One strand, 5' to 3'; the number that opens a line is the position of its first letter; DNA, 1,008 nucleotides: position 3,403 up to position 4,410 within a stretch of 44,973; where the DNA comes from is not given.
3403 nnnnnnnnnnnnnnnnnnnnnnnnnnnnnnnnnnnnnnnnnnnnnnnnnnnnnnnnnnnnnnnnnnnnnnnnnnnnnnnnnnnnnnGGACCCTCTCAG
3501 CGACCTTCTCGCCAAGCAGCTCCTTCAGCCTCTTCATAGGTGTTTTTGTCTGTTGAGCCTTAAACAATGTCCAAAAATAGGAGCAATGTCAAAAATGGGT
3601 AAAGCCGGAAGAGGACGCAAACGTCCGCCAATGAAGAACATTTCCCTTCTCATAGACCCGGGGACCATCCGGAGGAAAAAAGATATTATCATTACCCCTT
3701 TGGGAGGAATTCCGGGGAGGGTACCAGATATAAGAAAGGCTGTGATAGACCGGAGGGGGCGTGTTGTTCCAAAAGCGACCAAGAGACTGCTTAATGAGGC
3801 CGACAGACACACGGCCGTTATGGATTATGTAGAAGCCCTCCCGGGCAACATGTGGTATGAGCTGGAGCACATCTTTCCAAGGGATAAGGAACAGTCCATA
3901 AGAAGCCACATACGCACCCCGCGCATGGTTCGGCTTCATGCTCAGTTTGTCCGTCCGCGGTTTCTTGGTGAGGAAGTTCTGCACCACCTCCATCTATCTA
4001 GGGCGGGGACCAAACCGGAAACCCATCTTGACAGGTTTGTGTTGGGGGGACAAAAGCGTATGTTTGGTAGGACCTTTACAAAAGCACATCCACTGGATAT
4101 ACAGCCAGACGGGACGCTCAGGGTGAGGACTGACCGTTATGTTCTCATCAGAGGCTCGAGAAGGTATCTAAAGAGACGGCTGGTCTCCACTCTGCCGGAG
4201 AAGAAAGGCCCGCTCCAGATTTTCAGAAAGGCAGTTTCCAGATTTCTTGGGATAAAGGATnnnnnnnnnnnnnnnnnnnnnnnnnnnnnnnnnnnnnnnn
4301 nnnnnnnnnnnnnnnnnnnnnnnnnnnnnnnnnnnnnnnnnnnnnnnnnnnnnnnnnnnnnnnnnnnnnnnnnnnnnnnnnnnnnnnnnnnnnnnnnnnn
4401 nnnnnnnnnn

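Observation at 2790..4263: Tandem pair of GC-rich, highly basic paralogous genes with a strictly conserved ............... core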

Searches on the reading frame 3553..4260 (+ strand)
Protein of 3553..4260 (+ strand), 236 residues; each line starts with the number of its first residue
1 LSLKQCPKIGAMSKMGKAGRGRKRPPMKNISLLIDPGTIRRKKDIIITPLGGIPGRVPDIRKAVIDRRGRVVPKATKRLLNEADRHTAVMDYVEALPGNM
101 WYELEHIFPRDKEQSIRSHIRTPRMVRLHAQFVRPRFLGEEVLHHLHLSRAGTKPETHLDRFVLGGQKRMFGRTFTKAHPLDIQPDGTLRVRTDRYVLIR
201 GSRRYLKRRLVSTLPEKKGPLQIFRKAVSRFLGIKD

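Call 4: search_protein_families(library=pfam, proteins=[window:3553-4260:+], max_evalue=10)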
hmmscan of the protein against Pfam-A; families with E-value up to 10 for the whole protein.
window:3553-4260:+ (236 aa): 0 families

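Call 5: search_protein_families(library=ncbifam, proteins=[window:3553-4260:+], max_evalue=10)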
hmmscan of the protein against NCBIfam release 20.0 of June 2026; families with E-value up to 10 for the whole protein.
window:3553-4260:+ (236 aa): 0 families

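Call 6: find_homologous_proteins(query=window:3553-4260:+)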
Query window:3553-4260:+ (236 aa): 4 proteins with E <= 0.001 among 313 candidates.
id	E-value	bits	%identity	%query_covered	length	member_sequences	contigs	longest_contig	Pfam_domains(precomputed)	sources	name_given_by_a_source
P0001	4.2e-134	463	100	89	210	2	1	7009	-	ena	-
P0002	1.4e-104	367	77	97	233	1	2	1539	-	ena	-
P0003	2.7e-63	232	53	94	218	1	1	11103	-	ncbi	-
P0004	4.0e-48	182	47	83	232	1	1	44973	-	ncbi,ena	-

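Call 7: search_protein_families(library=phrogs, proteins=[window:3553-4260:+], max_evalue=10)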
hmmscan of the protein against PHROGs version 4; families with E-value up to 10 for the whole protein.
window:3553-4260:+ (236 aa): 0 families

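Call 8: search_solved_structures(query=window:3553-4260:+, max_evalue=10)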
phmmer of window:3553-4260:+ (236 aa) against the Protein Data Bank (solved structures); distinct sequences matched with E-value up to 10: 2.
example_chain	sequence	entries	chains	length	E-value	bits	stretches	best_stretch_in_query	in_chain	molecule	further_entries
10xe_A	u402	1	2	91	0.35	13.5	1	121-181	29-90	Chromosomal replication initiator protein DnaA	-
5lq5_A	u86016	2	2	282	0.86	12.2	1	55-143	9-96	Putative phosphonate binding protein for ABC transporter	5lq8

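Call 10: find_encoding_contigs(protein=P0003, flank=10000)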
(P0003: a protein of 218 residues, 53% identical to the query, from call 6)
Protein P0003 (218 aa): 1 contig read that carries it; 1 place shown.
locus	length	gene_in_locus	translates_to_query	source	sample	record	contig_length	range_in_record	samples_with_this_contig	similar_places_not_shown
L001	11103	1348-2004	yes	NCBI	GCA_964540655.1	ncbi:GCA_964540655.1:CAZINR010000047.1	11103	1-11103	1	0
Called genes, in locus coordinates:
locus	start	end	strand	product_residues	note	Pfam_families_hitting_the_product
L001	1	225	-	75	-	?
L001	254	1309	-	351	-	PF26356:Pelota_N, PF03464:eRF1_2, PF03465:eRF1_3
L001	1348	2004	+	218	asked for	-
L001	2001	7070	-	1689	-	PF00270:DEAD, PF04851:ResIII, PF22527:DEXQc_Suv3 (weak), PF14890:Intein_splicing (weak), PF14528:LAGLIDADG_3, PF14890:Intein_splicing, PF14528:LAGLIDADG_3, PF21280:Helicase_dom4_arc, +1 more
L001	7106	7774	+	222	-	PF00121:TIM, PF03060:NMO (weak), PF05690:ThiG, PF01070:FMN_dh (weak)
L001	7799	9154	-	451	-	PF04123:DUF373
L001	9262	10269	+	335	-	PF01145:Band_7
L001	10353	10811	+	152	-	-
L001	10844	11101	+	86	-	?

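Call 11: find_encoding_contigs(protein=P0002, flank=10000)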
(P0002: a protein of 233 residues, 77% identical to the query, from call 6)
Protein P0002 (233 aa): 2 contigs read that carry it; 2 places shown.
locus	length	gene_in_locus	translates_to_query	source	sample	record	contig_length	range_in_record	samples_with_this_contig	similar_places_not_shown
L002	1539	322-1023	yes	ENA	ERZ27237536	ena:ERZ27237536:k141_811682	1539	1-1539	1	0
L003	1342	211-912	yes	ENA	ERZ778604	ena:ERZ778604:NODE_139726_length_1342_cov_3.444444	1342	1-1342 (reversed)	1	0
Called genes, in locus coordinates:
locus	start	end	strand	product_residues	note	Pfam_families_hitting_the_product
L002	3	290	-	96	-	?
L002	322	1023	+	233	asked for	-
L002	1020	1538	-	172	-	?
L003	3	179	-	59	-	?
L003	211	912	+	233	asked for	-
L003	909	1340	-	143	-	?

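Call 17: predict_structure(alignment_id=A1)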
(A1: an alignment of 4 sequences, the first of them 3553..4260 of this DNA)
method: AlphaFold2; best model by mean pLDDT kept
length: 236 residues; sequences in the alignment: 4
mean_pLDDT: 74.5   pTM: 0.72
mean pLDDT of the five models: 74.5, 67.0, 61.0, 58.3, 51.6
residues with pLDDT >= 90: 25; 70-90: 141; 50-70: 36; < 50: 34
segments of 3 or more residues with pLDDT < 50: 1-31, 218-220
pLDDT, mean of each block of 10 residues (from residue 1): 40 35 38 59 78 83 82 82 80 89 82 79 88 79 84 67 89 92 88 91 89 66 59 63
secondary structure, 60 per line:
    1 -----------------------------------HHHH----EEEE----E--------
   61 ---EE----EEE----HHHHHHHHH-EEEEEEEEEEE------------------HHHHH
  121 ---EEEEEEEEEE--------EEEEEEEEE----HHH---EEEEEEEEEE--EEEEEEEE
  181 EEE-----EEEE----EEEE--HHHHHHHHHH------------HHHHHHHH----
elements in order: H36-39 E44-47 E70-72 H77-85 E87-97 H116-120 E124-133 E142-150 E161-170 E173-183 E189-192 E197-200 H203-212 H225-232

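Call 20: search_protein_representatives(alignment_id=A1)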
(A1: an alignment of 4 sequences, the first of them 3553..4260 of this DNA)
Query: 4 sequences, 228 profile positions. Proteins with E-value up to 0.001 (for the whole library): 8; up to 1e-10: 5; up to 1e-30: 2. The best 8 are listed.
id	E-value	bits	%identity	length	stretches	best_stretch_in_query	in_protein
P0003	8.0e-112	388.4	-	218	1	12-228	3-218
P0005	3.7e-55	203.1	-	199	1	36-224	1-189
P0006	1.2e-17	80.4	-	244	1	17-200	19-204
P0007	1.5e-15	73.5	-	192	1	85-208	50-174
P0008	3.2e-12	62.6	-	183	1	83-201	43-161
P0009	3.3e-07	46.2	-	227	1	55-191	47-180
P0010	8.1e-06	41.7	-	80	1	170-225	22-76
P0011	1.6e-05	40.7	-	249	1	39-214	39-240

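Call 25: find_encoding_contigs(protein=P0005, flank=8000)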
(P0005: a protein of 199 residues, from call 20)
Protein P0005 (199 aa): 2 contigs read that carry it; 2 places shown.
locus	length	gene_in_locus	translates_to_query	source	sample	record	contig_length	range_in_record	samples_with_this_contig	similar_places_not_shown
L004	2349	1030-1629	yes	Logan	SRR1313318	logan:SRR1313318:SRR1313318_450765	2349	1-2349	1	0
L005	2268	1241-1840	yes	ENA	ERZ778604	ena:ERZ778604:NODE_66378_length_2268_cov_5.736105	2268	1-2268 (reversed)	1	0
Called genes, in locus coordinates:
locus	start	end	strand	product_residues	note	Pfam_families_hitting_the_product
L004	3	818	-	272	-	?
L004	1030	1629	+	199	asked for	-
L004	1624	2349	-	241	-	?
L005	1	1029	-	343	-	?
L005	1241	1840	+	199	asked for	-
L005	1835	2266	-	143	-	?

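Call 26: find_related_loci(query=A1, collection=genome_contigs, flank=8000)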
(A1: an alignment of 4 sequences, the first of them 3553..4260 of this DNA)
Query A1 (236 aa) in genome_contigs; peptide patterns used: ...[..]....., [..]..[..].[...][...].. (x = any residue, [..] = any of these).
63 stretches matched a pattern; 1 encode a relative of the query (tblastn E <= 1e-3); 1 distinct loci.
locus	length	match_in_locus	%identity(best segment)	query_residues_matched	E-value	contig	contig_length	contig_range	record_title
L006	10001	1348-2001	53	15-236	4e-69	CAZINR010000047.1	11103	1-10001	MAG TPA_asm: uncultured archaeon isolate SRP332253_co2_107 genome assembly, contig: NODE_5861_length_11103_cov_4.350923,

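Call 27: find_encoding_contigs(protein=P0006, flank=8000)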
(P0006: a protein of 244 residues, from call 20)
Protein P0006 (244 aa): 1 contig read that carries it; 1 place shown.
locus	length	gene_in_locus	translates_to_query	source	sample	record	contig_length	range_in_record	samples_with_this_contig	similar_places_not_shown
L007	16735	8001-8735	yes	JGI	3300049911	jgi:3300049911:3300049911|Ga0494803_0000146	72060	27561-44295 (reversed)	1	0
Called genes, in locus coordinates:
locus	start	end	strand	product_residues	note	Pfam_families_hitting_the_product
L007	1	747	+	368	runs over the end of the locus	PF01264:Chorismate_synt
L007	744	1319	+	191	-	PF03358:FMN_red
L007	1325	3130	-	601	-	PF00404:Dockerin_1 (faint)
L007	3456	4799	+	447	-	PF16158:N_BRCA1_IG (weak)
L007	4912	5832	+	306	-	PF00288:GHMP_kinases_N, PF08544:GHMP_kinases_C (weak)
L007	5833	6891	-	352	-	PF26356:Pelota_N, PF03464:eRF1_2, PF03465:eRF1_3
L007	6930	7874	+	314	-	-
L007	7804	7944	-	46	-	-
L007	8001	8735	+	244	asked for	-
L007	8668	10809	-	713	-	PF00270:DEAD, PF04851:ResIII, PF22527:DEXQc_Suv3 (weak), PF00271:Helicase_C (weak), PF21280:Helicase_dom4_arc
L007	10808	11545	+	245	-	-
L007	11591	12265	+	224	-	PF00121:TIM, PF03060:NMO (weak), PF05690:ThiG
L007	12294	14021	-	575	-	-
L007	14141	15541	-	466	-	PF00963:Cohesin (weak)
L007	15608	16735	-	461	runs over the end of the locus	PF00890:FAD_binding_2 (weak), PF01134:GIDA (faint), PF01266:DAO (faint), PF01946:Thi4 (faint), PF03486:HI0933_like (faint), PF05834:Lycopene_cycl (weak), PF07992:Pyr_redox_2 (weak), PF21688:FAD-depend_C, +1 more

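Call 28: find_encoding_contigs(protein=P0007, flank=8000)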
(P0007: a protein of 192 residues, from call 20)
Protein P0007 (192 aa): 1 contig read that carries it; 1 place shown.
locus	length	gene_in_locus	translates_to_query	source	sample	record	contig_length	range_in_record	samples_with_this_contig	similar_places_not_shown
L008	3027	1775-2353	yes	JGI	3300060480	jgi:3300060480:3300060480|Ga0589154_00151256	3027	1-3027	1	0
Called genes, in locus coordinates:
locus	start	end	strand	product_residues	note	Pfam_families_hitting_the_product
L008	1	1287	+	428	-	?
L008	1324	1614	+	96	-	-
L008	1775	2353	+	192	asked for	-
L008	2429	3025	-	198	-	PF24877:ILV_EDD_C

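Call 30: find_encoding_contigs(protein=P0009, flank=8000)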
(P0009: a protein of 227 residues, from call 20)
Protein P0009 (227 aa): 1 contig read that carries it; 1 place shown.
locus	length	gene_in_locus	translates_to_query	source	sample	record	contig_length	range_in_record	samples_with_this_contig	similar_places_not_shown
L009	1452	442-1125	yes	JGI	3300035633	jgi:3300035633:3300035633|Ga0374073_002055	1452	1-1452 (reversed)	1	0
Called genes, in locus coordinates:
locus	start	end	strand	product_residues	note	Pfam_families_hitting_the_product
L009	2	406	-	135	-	?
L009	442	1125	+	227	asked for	-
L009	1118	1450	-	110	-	?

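Call 31: find_encoding_contigs(protein=P0011, flank=8000)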
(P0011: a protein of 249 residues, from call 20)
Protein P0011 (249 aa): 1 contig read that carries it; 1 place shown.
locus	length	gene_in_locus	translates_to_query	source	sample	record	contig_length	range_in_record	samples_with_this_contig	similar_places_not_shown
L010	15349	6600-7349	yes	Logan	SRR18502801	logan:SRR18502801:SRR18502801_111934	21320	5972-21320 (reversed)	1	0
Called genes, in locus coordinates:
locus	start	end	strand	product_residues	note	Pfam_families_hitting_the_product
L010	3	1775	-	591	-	?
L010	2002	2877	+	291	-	PF13649:Methyltransf_25, PF08241:Methyltransf_11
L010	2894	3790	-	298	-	-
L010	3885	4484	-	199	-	-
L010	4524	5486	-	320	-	-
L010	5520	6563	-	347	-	PF26356:Pelota_N, PF03464:eRF1_2, PF03465:eRF1_3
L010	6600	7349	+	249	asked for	-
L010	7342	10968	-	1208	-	PF00270:DEAD, PF04851:ResIII, PF22527:DEXQc_Suv3 (weak), PF14890:Intein_splicing, PF14528:LAGLIDADG_3, PF21280:Helicase_dom4_arc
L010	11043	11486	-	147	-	-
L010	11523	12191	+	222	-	PF00121:TIM, PF01070:FMN_dh (faint), PF05690:ThiG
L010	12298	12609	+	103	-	-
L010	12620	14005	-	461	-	PF00890:FAD_binding_2 (weak), PF01134:GIDA (faint), PF01266:DAO, PF01494:FAD_binding_3 (faint), PF01946:Thi4 (faint), PF05834:Lycopene_cycl (weak), PF13450:NAD_binding_8, PF21688:FAD-depend_C, +2 more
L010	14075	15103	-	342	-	PF06849:DUF1246, PF02655:ATP-grasp_3 (faint), PF06973:DUF1297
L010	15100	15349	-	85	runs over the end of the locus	-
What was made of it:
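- Homologs remain recognisable at 26-37% identity in the same slot (calls 20, 27, 31).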

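Call 46: fold_search(model_id=the predicted structure, library=pdb)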
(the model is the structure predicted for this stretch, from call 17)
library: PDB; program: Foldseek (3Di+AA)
matches with E <= 10: 748; with E <= 0.001: 0
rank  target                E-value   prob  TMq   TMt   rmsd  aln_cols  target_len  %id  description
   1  4jda_C                3.0e-02  0.07  0.12  0.14  15.0       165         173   13  Complex structure of abscisic acid receptor PYL3 with (-)-ABA (released 2013-07-24)
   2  4dsb_B                3.6e-02  0.06  0.11  0.12  14.6       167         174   12  Complex Structure of Abscisic Acid Receptor PYL3 with (+)-ABA in Spacegroup of I 212121 at 2.70A (released 2012-06-06)
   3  3rt0_C                3.8e-02  0.07  0.12  0.14  14.5       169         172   12  Crystal structure of PYL10-HAB1 complex in the absence of abscisic acid (ABA) (released 2011-06-22)
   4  5zcg_D                5.0e-02  0.08  0.14  0.17  14.4       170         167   14  Crystal structure of OsPP2C50 S265L/I267V:OsPYL/RCAR3 with (+)-ABA (released 2019-03-06)
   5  6suj_AAA              7.5e-02  0.18  0.16  0.25  15.9       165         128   11  Mutations in SsgB correlate to longitudinal cell division during sporulation of Streptomyces coelicolor (released 2020-09-30)
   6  3gke_A                7.5e-02  0.07  0.12  0.10  18.0       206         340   11  Crystal Structure of Dicamba Monooxygenase (released 2009-07-21)
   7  4dsc_B                7.5e-02  0.06  0.11  0.13  15.2       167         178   12  Complex structure of abscisic acid receptor PYL3 with (+)-ABA in spacegroup of H32 at 1.95A (released 2012-06-06)
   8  5zcg_C                9.0e-02  0.06  0.13  0.16  15.2       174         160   14  Crystal structure of OsPP2C50 S265L/I267V:OsPYL/RCAR3 with (+)-ABA (released 2019-03-06)
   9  4ds8_A                9.0e-02  0.05  0.11  0.13  14.7       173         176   12  Complex structure of abscisic acid receptor PYL3-(+)-ABA-HAB1 in the presence of Mn2+ (released 2012-06-06)
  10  6slc_AAA              9.5e-02  0.20  0.18  0.30  14.6       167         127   13  Mutations in SsgB correlate to longitudinal cell division during sporulation of Streptomyces coelicolor (released 2020-08-26)
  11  3gke_B                9.5e-02  0.10  0.16  0.13  14.3       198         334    8  Crystal Structure of Dicamba Monooxygenase (released 2009-07-21)
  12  6vsh_B                1.0e-01  0.08  0.14  0.11  16.4       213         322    8  Crystal structure of apo Dicamba Monooxygenase (released 2020-02-26)
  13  5gwo_C                1.0e-01  0.06  0.13  0.15  14.5       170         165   11  Crystal structure of RCAR3:PP2C S265F/I267M with (+)-ABA (released 2017-09-13)
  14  6suj_CCC              1.1e-01  0.21  0.18  0.29  11.3       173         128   10  Mutations in SsgB correlate to longitudinal cell division during sporulation of Streptomyces coelicolor (released 2020-09-30)
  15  4c9i_A                1.1e-01  0.06  0.12  0.15  14.8       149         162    9  Crystal Structure of the Strawberry Pathogenesis-Related 10 (PR-10) Fra a 1E protein (Form B) (released 2013-10-16)
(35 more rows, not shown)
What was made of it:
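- Closest known: PH/PTB-like beta-sandwich superfold. Different: Foldseek finds nothing (call 46).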

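Call 51: find_related_loci(query=A4, collection=metagenome_contigs, flank=6000)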
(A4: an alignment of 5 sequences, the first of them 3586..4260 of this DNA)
Query A4 (225 aa) in metagenome_contigs; peptide patterns used: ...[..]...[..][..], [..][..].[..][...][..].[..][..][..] (x = any residue, [..] = any of these).
135 stretches matched a pattern; 1 encode a relative of the query (tblastn E <= 1e-3); 1 distinct loci.
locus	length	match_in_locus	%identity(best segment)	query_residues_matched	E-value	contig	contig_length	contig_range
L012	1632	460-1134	100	1-225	8e-164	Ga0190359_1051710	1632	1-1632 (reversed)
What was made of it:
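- Tried and rejected: Widening the family through genome and metagenome contig scans: this only re-found L001 and an identical copy of g2 (calls 26, 51).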

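Call 52: find_related_loci(query=A4, collection=viral_contigs, flank=6000)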
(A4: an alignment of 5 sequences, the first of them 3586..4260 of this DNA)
Query A4 (225 aa) in viral_contigs; peptide patterns used: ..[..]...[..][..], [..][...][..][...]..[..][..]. (x = any residue, [..] = any of these).
62 stretches matched a pattern, but none encodes a relative of the query by tblastn (E <= 1e-3).

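Call 53: search_protein_families(library=padloc, proteins=[window:3586-4260:+, P0006, P0011], max_evalue=1)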
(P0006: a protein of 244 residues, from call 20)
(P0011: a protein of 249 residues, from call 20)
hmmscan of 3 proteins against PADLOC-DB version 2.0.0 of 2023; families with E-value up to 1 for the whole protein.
window:3586-4260:+ (225 aa): 0 families

P0006 (244 aa): 0 families

P0011 (249 aa): 0 families

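Call 78: search_protein_families(library=pfam, proteins=[L008:1-1284:+, L007:6930-7871:+, L007:10808-11542:+], max_evalue=0.01)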
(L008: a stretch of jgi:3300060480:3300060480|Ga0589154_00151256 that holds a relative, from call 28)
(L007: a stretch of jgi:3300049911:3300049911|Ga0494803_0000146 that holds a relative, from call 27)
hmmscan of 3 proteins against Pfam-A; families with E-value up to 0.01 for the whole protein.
L008:1-1284:+ (428 aa): 4 families
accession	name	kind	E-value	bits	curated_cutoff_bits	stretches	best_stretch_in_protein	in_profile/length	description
PF00149.33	Metallophos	-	1.7e-11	45.3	21.5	1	171-376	4-190/191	Calcineurin-like phosphoesterase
PF04042.21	DNA_pol_E_B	-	2.5e-11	43.9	29.1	1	188-373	16-203/210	DNA polymerase alpha/epsilon subunit B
PF12850.12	Metallophos_2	-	1e-07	32.5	27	1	170-396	3-138/154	Calcineurin-like phosphoesterase superfamily domain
PF01336.31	tRNA_anti-codon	-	1.4e-05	25.4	27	1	86-142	2-59/75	OB-fold nucleic acid binding domain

L007:6930-7871:+ (314 aa): 0 families

L007:10808-11542:+ (245 aa): 1 family
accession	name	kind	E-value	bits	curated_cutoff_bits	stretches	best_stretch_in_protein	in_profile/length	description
PF00069.31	Pkinase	-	0.00072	19.5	31.7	1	77-167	66-152/263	Protein kinase domain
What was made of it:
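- The neighbouring genes (TIM, ACT-domain gene, DUF711/DUF373) are syntenic too, X is on the other strand, and one member (P0007, L008) sits elsewhere, next to a PolD small-subunit-like gene (calls 28, 78).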
